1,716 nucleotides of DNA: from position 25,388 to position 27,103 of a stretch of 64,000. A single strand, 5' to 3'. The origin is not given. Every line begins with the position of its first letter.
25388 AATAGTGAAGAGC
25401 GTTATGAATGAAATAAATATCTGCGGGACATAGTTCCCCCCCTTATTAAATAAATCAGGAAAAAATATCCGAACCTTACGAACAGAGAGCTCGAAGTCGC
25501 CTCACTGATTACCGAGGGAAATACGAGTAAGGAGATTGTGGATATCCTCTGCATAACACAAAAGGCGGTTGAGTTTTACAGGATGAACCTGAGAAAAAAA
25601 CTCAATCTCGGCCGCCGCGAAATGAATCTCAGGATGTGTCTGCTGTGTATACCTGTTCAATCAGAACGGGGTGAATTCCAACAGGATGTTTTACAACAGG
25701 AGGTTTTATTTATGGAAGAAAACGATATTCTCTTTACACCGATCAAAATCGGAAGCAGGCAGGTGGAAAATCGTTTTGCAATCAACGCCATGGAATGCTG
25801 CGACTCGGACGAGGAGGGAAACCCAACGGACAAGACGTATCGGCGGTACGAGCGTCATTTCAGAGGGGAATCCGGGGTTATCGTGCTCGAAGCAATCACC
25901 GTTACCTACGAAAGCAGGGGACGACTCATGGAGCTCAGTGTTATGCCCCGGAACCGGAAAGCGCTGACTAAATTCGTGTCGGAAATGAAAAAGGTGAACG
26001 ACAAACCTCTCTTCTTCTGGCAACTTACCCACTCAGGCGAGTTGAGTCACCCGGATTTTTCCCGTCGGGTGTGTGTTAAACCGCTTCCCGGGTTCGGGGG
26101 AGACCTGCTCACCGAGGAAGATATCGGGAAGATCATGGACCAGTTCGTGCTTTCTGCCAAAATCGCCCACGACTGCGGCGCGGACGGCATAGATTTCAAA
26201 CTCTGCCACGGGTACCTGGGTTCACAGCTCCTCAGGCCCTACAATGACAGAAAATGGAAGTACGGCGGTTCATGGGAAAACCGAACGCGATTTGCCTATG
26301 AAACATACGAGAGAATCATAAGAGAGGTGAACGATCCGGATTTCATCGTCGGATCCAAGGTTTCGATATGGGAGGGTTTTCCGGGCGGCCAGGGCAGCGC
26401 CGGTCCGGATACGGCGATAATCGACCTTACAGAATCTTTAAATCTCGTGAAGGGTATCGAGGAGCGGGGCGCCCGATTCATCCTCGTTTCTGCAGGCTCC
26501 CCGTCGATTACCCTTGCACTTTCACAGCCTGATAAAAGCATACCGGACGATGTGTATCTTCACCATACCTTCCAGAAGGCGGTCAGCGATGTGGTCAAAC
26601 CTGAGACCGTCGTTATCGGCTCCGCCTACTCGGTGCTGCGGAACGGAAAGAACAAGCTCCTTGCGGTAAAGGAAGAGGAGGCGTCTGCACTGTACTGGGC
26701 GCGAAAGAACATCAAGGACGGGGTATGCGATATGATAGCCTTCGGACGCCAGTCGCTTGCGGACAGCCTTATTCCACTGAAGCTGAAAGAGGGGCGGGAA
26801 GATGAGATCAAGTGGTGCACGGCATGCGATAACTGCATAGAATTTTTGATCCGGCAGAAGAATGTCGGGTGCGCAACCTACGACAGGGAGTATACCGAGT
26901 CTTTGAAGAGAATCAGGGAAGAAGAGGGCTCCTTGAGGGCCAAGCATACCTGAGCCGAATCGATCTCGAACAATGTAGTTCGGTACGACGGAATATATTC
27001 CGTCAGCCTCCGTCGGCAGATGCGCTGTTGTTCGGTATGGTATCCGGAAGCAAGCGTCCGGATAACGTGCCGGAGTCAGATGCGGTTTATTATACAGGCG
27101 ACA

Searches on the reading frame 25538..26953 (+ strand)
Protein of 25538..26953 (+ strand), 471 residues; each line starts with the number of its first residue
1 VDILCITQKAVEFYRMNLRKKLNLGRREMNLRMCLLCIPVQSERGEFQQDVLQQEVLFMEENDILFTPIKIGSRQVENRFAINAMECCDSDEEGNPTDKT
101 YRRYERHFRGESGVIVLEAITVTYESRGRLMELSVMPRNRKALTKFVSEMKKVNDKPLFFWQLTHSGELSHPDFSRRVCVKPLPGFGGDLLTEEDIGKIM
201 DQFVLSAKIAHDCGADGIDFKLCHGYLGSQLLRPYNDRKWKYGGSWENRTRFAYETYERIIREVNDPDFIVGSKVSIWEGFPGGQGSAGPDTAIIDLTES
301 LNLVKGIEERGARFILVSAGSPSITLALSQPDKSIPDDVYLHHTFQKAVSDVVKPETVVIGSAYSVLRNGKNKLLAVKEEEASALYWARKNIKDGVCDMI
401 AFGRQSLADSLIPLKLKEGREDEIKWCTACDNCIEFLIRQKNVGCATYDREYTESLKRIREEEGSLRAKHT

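Call 7: search_protein_families(library=ncbifam, proteins=[window:25538-26953:+], max_evalue=0.00001)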
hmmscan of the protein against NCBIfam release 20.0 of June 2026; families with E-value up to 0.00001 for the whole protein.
window:25538-26953:+ (471 aa): 7 families
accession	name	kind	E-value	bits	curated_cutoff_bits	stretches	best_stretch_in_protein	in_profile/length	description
TIGR03997.1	mycofact_OYE_2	equivalog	4.3e-32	111.3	793.15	1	65-448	2-360/645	mycofactocin system FadH/OYE family oxidoreductase 2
NF045592.1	bili_reduct_N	equivalog_domain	1.6e-25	90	425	1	191-446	132-361/363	bilirubin reductase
NF045599.1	bili_reduct_long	exception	2.3e-24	85.6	750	1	65-460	1-376/641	bilirubin reductase, long form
NF041087.1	bile_acid_BaiCD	equivalog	3.2e-23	81.7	825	1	64-263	3-205/642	bile acid Fe-S flavoenzyme BaiCD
NF006101.0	PRK08255.1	equivalog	1.9e-18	66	1078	1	191-321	541-661/768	bifunctional salicylyl-CoA 5-hydroxylase/oxidoreductase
NF007899.0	PRK10605.1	subfamily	1.6e-17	63.8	403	1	191-314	152-268/365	N-ethylmaleimide reductase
NF010047.0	PRK13523.1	equivalog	1.8e-17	63.4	431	1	64-321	4-252/339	NADPH dehydrogenase NamA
